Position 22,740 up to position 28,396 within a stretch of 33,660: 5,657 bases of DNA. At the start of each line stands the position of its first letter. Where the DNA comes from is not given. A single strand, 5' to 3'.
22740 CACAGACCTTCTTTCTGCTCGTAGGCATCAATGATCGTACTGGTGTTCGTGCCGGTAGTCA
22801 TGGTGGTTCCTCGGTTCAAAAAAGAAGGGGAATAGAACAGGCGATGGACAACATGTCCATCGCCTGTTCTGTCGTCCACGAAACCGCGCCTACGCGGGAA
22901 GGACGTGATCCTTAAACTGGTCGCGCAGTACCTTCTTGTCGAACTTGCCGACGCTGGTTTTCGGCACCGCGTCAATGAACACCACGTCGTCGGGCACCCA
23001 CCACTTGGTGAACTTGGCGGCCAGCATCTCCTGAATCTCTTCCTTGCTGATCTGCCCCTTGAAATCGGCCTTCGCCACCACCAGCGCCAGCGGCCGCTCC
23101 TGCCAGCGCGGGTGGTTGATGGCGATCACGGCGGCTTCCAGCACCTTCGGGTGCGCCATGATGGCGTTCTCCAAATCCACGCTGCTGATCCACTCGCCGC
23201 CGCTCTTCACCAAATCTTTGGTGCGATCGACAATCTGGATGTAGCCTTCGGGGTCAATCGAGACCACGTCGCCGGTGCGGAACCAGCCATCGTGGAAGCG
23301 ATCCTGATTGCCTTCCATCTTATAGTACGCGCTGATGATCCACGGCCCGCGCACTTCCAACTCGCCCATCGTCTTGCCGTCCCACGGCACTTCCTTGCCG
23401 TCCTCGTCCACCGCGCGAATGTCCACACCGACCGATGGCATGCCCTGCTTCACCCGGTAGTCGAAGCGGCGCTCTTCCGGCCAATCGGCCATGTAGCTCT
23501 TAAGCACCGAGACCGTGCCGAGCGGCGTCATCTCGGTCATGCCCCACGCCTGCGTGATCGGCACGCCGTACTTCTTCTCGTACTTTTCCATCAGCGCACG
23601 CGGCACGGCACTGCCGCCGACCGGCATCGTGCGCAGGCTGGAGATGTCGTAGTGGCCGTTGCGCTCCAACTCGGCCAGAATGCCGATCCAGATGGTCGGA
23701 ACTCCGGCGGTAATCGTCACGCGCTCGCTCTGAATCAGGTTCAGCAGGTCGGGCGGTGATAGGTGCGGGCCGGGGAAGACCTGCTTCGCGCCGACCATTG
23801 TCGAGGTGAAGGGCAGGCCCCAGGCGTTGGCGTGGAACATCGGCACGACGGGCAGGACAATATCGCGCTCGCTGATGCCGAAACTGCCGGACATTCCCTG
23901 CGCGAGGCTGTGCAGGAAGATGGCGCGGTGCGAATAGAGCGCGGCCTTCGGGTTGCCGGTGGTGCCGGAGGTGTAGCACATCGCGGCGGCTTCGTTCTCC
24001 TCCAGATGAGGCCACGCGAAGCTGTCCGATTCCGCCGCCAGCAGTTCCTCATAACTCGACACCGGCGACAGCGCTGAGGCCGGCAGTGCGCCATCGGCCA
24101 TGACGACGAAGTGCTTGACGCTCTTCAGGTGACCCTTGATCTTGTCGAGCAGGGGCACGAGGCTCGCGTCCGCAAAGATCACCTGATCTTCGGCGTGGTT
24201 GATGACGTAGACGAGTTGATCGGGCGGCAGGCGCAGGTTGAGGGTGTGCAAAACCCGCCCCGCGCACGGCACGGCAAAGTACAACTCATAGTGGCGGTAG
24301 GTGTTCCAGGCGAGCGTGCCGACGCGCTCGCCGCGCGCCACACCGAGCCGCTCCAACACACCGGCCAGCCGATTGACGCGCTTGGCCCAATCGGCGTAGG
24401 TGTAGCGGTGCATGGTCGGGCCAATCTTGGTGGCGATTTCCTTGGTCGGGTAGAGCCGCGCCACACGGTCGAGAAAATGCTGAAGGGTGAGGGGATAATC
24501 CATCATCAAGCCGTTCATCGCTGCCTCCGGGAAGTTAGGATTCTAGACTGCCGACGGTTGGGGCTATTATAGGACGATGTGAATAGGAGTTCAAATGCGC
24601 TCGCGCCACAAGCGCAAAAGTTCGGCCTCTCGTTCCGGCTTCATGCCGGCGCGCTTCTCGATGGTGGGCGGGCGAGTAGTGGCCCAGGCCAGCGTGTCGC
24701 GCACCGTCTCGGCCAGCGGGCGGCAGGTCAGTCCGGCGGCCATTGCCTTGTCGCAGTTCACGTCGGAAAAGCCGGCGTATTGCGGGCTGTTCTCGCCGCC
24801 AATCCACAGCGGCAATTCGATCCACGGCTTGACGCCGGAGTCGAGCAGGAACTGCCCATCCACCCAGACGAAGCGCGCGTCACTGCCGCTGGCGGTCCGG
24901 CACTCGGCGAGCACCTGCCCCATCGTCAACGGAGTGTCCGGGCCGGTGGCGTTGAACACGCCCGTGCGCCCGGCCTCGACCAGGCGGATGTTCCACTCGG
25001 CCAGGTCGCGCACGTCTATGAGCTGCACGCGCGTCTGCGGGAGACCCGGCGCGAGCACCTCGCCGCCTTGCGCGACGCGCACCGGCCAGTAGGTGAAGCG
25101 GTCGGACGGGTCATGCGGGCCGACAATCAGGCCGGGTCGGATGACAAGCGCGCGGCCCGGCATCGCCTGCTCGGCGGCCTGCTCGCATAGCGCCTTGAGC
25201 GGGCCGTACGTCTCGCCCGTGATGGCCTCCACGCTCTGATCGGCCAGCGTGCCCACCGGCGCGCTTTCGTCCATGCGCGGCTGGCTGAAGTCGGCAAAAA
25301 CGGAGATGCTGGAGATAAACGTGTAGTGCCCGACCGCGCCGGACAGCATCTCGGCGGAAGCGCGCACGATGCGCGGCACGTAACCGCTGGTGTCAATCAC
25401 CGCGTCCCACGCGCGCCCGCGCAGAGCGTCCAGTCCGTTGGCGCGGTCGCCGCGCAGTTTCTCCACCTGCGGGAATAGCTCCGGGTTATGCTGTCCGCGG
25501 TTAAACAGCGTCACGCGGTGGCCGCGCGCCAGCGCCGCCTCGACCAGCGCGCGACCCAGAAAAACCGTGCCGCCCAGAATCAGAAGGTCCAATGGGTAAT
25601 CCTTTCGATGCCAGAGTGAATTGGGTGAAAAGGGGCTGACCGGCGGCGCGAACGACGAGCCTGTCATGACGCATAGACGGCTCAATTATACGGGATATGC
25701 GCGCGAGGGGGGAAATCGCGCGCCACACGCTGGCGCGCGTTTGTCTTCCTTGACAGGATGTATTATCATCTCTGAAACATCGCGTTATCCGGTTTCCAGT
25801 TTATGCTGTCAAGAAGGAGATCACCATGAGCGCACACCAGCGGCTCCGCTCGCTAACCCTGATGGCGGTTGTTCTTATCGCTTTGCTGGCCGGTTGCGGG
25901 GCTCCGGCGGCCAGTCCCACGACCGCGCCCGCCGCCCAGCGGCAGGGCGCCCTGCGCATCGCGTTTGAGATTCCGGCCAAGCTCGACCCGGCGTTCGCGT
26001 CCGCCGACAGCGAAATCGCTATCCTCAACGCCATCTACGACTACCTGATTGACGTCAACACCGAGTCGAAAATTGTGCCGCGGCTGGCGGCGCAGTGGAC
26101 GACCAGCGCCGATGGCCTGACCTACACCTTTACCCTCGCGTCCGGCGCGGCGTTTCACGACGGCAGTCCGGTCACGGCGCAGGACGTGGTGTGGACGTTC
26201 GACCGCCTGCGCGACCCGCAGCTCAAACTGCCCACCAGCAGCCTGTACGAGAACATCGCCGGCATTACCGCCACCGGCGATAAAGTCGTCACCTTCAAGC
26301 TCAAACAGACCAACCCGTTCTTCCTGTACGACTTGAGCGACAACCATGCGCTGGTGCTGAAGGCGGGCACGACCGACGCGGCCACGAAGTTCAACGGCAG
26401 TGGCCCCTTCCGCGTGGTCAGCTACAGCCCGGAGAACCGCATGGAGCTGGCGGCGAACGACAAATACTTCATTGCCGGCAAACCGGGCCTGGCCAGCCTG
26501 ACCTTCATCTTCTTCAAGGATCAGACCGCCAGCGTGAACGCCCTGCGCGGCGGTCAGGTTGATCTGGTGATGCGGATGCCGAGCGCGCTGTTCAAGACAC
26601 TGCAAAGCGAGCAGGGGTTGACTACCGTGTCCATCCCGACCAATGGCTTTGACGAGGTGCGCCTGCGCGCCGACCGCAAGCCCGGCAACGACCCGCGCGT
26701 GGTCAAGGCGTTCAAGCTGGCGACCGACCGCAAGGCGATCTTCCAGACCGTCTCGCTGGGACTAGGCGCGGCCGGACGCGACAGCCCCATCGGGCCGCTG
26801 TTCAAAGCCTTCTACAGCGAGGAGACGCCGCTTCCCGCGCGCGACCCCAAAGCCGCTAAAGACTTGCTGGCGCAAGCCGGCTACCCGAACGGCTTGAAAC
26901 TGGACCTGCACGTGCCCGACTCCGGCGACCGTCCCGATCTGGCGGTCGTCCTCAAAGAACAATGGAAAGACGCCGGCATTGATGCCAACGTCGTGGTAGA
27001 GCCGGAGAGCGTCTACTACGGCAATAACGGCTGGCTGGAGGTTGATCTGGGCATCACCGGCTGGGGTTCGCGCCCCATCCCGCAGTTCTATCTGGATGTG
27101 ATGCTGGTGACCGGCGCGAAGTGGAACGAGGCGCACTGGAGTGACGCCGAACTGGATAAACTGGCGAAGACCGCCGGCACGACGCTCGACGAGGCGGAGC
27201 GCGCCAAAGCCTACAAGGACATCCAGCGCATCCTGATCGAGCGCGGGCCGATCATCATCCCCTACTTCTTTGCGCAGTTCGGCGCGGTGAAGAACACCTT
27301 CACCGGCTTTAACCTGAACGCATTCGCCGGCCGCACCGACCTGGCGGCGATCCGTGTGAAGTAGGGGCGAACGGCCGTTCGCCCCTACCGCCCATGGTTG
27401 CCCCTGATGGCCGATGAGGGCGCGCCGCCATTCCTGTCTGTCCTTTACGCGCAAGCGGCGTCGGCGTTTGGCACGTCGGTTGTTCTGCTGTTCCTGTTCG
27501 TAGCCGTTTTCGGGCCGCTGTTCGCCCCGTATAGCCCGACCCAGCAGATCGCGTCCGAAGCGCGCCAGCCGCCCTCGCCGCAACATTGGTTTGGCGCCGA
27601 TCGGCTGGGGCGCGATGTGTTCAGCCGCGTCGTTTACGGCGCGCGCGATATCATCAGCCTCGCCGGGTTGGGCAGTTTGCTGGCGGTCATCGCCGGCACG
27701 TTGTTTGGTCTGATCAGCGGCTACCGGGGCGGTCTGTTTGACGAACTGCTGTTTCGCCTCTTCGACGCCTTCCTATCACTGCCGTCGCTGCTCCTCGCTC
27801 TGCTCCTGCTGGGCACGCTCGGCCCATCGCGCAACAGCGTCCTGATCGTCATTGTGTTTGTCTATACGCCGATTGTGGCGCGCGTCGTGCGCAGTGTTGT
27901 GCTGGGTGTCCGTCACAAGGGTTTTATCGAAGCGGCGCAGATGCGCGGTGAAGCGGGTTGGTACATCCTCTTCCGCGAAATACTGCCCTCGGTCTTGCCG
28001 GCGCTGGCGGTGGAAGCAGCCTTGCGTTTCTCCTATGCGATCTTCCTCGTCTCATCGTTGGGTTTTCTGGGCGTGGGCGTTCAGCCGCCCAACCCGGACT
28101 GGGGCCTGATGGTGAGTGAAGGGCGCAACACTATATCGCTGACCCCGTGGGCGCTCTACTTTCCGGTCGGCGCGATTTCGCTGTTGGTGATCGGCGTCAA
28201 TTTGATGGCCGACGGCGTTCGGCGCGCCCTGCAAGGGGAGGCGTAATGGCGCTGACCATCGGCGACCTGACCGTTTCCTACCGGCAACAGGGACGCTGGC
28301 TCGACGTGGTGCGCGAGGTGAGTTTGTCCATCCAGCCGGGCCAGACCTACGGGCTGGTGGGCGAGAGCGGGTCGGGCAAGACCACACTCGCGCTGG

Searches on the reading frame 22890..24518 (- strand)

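Call 32: search_protein_families(library=pfam, proteins=[window:22890-24518:-], max_evalue=0.00001)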
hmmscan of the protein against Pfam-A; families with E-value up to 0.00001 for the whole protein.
window:22890-24518:- (542 aa): 2 families
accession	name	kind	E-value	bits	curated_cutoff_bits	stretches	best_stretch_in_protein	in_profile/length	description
PF00501.34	AMP-binding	-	9.3e-79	265.4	29.9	1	17-399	2-384/384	AMP-binding enzyme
PF13193.12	AMP-binding_C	-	4e-19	69.8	24.5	1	449-525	2-76/76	AMP-binding enzyme C-terminal domain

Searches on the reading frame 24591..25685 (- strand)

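Call 32: search_protein_families(library=pfam, proteins=[window:24591-25685:-], max_evalue=0.00001)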
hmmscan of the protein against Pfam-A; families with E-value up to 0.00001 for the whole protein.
window:24591-25685:- (364 aa): 1 family
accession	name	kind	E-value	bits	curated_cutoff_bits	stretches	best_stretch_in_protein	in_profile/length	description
PF01370.27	Epimerase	-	1.3e-10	41.5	20.9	0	117-243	106-236/240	NAD dependent epimerase/dehydratase family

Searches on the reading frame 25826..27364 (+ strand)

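Call 32: search_protein_families(library=pfam, proteins=[window:25826-27364:+], max_evalue=0.00001)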
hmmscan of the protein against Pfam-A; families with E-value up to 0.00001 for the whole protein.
window:25826-27364:+ (512 aa): 1 family
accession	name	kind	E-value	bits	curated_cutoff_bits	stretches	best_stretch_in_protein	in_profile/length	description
PF00496.27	SBP_bac_5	-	1.4e-78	265.1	32.4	1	82-422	1-356/368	Bacterial extracellular solute-binding proteins, family 5 Middle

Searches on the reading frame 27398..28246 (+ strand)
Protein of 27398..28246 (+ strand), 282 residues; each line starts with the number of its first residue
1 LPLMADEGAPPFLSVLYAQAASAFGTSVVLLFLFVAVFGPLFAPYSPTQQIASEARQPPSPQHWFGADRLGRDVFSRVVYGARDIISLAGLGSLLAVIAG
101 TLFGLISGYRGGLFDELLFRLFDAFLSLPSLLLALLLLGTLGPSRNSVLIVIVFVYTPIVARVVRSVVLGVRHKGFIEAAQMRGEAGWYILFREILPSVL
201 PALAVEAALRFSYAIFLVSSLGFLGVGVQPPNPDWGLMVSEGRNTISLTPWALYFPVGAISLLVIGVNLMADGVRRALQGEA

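Call 32: search_protein_families(library=pfam, proteins=[window:27398-28246:+], max_evalue=0.00001)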
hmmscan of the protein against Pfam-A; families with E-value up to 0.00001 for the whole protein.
window:27398-28246:+ (282 aa): 2 families
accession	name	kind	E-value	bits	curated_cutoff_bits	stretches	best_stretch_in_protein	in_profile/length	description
PF00528.27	BPD_transp_1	-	3.6e-27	95.7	26.4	1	100-278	1-178/184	Binding-protein-dependent transport system inner membrane component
PF12911.12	OppC_N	-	2.9e-07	30.7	23.9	1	24-59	18-53/53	N-terminal TM domain of oligopeptide transport permease C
